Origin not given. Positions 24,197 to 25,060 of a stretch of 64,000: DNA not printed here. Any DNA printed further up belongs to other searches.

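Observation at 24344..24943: Stand-alone (p)ppGpp-hydrolase-like HD protein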

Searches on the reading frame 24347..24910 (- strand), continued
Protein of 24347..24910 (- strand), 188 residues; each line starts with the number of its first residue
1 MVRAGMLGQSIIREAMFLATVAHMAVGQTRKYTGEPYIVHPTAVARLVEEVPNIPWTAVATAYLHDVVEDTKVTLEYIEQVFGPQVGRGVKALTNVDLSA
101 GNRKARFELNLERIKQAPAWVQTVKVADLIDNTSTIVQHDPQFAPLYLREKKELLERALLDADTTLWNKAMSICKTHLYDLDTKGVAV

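Call 51: fold_search(model_id=the predicted structure, library=pdb)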
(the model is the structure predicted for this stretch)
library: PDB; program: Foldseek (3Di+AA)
matches with E <= 10: 329; with E <= 0.001: 42
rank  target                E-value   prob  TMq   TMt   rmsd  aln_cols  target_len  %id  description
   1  9chy_B                1.4e-07  1.00  0.65  0.68   5.9       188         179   27  Crystal structure of the human MESH1 (D66K)-PAPS complex (released 2025-12-10)
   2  5vxa_A                2.7e-07  1.00  0.71  0.74   4.6       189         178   25  Structure of the human Mesh1-NADPH complex (released 2018-05-23)
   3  6z3o_AAA              3.0e-07  1.00  0.78  0.82   2.6       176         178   24  The E74Q mutant of Small Alarmone Hydrolase SAH from Pseudomonas aeruginosa PAO1 (released 2021-01-27)
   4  9chy_A                3.3e-07  1.00  0.79  0.83   2.2       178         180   27  Crystal structure of the human MESH1 (D66K)-PAPS complex (released 2025-12-10)
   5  3nqw_A                3.4e-07  1.00  0.71  0.74   4.3       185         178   22  A metazoan ortholog of SpoT hydrolyzes ppGpp and plays a role in starvation responses (released 2010-09-08)
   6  3nr1_A                6.1e-07  1.00  0.80  0.84   2.1       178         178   27  A metazoan ortholog of SpoT hydrolyzes ppGpp and plays a role in starvation responses (released 2010-09-08)
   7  6z3n_AAA              1.0e-06  1.00  0.78  0.82   2.8       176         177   25  Apo Structure of a Hydrolase from Pseudomonas aeruginosa PAO1 (released 2021-06-09)
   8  6z3o_BBB              1.2e-06  1.00  0.78  0.83   2.5       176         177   24  The E74Q mutant of Small Alarmone Hydrolase SAH from Pseudomonas aeruginosa PAO1 (released 2021-01-27)
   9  6yvc_D                1.2e-06  1.00  0.78  0.84   2.2       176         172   25  Crystal structure of the small alarmone hydrolase (SAH) of Pseudomonas aeruginosa (released 2021-05-12)
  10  6yvc_A                1.4e-06  1.00  0.78  0.83   2.7       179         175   24  Crystal structure of the small alarmone hydrolase (SAH) of Pseudomonas aeruginosa (released 2021-05-12)
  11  7qoe                  2.1e-06  1.00  0.74  0.74   3.0       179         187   27  Structure of a small alarmone hydrolase from Leptospira levettii (released 2022-07-13)
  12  6yvc_C                3.2e-06  1.00  0.76  0.81   2.5       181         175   24  Crystal structure of the small alarmone hydrolase (SAH) of Pseudomonas aeruginosa (released 2021-05-12)
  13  6yvc_B                3.7e-06  1.00  0.77  0.84   2.4       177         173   25  Crystal structure of the small alarmone hydrolase (SAH) of Pseudomonas aeruginosa (released 2021-05-12)
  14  7qod_A                4.9e-06  1.00  0.80  0.78   3.0       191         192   24  Native structure of a small alarmone hydrolase (RelH) from Corynebacterium glutamicum (released 2022-07-13)
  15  7qod_B                5.9e-06  1.00  0.77  0.80   2.6       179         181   25  Native structure of a small alarmone hydrolase (RelH) from Corynebacterium glutamicum (released 2022-07-13)
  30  1vj7_B                6.4e-05  1.00  0.69  0.44   3.7       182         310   27  Crystal structure of the bifunctional catalytic fragment of RelSeq, the RelA/SpoT homolog from Streptococcus equisimil (released 2004-05-04)
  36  1vj7_A                1.4e-04  1.00  0.66  0.40   4.1       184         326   26  Crystal structure of the bifunctional catalytic fragment of RelSeq, the RelA/SpoT homolog from Streptococcus equisimil (released 2004-05-04)
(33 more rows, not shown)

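Call 57: search_protein_families(library=padloc, proteins=[window:24347-24910:-], max_evalue=0.01)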
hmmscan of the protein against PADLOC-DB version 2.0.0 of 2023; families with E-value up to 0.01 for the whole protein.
window:24347-24910:- (188 aa): 0 families

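Call 84: search_dna_similar(query=window:24347-24910:-, collection=phages, mode=protein, max_rows=40, rows=best)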
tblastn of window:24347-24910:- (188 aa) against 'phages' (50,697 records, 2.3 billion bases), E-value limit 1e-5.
Records with a match: 278; places in all: 279; records where one place covers at least 80% of the query: 1.
Best place of each record, by identity: <60% 278.
By first word of the organism name: Pseudomonas 75; Erwinia 46; Caulobacter 25; Bacteriophage 19; Serratia 15; Rhizobium 14; Vibrio 8; Klebsiella 8; Dickeya 8; Salmonella 7; and 25 more.
By host as written in the record: Erwinia amylovora 41; - 38; Pseudomonas aeruginosa 27; Pseudomonas syringae pv. actinidiae 10; Klebsiella pneumoniae 9; Pseudomonas aeruginosa PAO1 8; Caulobacter vibrioides CB15 8; Listeria monocytogenes 7; and 81 more.
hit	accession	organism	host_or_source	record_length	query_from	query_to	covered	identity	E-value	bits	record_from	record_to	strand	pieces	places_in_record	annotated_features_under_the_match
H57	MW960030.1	Rhizobium phage RHph_X66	R. phaseoli sv. phaseoli INC 2-5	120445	6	147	76%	59.2%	2e-47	171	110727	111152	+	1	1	putative metal-dependent phosphohydrolase protein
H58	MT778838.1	Rhizobium phage V1VFA-S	-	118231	6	147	76%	58.5%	1e-46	168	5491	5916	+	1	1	bifunctional (p)ppGpp synthetase/guanosine-3',5'-bis(diphosphate) ...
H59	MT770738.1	Rhizobium phage B1VFA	Rhizobium leguminosarum VF39SM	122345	5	147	76%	55.9%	4e-41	152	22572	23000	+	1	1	bifunctional (p)ppGpp synthetase/guanosine-3',5'-bis(diphosphate) ...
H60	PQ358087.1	Phage TPWB-08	Tabanus par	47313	5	181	94%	42.5%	2e-27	113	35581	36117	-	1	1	phosphohydrolase | hypothetical protein (x2)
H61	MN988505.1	Rhizobium phage RHph_N1_10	Rhizobium phaseoli N1_10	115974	8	147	74%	51.4%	2e-38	145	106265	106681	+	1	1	putative metal-dependent phosphohydrolase protein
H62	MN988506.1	Rhizobium phage RHph_N1_15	Rhizobium phaseoli N1_15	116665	8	147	74%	51.4%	2e-38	145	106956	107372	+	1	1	putative metal-dependent phosphohydrolase protein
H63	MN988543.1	Rhizobium phage RHph_N2_6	Rhizobium phaseoli N2_6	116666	8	147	74%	51.4%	2e-38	145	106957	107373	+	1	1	putative metal-dependent phosphohydrolase protein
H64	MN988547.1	Rhizobium phage RHph_Y2_11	Rhizobium etli Y2_11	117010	5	147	76%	47.6%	5e-37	140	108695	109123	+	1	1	putative metal-dependent phosphohydrolase protein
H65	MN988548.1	Rhizobium phage RHph_Y2_17_1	Rhizobium etli Y2_17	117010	5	147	76%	47.6%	5e-37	140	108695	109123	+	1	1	putative metal-dependent phosphohydrolase protein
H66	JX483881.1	Rhizobium phage RHEph10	Rhizobium etli CFN42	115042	5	147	76%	46.9%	5e-34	132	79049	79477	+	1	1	putative metal-dependent phosphohydrolase protein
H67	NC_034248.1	Rhizobium phage RHEph10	Rhizobium etli CFN42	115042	5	147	76%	46.9%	5e-34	132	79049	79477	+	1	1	metal-dependent phosphohydrolase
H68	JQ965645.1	Salmonella phage SSU5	Salmonella enterica subsp. enterica ...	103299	7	147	75%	45.5%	2e-26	110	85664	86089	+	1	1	putative guanosine polyphosphate pyrophospho hydrolase/synthetase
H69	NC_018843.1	Salmonella phage SSU5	Salmonella enterica subsp. enterica ...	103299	7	147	75%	45.5%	2e-26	110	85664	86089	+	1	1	metal-dependent phosphohydrolase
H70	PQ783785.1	Escherichia phage PDP46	Escherichia coli HS(pFamp)R (ATCC ...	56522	2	147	78%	42.9%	1e-22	100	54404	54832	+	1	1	RelA/SpoT family (p)ppGpp synthetase | hypothetical protein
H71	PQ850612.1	Escherichia phage KarinMuster_Bas82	Escherichia coli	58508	3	147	77%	43.2%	1e-22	100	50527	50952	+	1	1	metal-dependent phosphohydrolase | hypothetical protein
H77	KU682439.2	Stenotrophomonas phage vB_SmaS-DLP_6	Stenotrophomonas maltophilia D1571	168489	7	147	75%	41.8%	4e-22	98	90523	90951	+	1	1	guanosine-3',5'-bis(diphosphate) 3'-pyrophosphohydrolase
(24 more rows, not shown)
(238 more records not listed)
